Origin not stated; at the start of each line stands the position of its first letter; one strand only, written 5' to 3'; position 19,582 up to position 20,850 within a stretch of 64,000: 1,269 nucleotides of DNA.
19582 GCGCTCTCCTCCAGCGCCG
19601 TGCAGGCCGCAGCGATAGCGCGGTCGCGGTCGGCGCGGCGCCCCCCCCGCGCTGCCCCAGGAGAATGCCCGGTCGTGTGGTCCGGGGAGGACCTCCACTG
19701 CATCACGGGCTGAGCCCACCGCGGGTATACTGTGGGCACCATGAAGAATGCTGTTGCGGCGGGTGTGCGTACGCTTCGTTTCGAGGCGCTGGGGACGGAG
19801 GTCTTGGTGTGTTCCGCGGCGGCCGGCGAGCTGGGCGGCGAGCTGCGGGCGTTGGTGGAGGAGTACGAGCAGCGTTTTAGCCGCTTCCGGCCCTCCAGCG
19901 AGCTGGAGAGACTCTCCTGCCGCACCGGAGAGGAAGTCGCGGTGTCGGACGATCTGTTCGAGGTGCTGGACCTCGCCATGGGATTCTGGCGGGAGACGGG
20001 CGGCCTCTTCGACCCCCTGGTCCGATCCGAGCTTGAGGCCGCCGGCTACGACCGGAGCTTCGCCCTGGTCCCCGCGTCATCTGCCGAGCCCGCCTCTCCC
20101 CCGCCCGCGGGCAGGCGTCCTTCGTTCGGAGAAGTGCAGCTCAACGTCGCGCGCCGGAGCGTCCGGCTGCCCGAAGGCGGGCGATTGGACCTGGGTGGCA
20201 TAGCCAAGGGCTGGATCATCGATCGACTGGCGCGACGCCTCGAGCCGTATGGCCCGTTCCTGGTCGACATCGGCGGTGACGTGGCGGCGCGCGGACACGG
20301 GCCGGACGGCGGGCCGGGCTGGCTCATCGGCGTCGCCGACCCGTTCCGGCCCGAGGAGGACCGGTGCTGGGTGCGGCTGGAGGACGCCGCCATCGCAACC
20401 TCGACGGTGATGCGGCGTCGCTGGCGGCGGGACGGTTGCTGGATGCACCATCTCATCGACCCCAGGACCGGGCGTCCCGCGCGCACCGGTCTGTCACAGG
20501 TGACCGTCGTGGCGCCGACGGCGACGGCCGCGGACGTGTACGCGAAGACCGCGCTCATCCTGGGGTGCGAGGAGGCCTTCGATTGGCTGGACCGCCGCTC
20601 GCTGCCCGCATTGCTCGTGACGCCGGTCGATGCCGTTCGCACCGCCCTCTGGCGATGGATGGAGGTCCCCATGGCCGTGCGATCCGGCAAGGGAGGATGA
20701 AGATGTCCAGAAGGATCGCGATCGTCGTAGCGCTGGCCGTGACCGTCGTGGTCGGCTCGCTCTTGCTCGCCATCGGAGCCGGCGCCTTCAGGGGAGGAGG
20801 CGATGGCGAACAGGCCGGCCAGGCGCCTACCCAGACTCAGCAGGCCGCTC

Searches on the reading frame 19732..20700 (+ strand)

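Call 47: search_protein_families(library=pfam, proteins=[window:19732-20700:+], max_evalue=0.00001)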
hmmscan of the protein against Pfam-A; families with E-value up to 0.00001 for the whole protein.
window:19732-20700:+ (322 aa): 1 family
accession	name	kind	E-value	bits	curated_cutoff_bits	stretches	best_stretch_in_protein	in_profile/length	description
PF02424.20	ApbE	-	8.7e-56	189.8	25.6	1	34-293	13-264/266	ApbE family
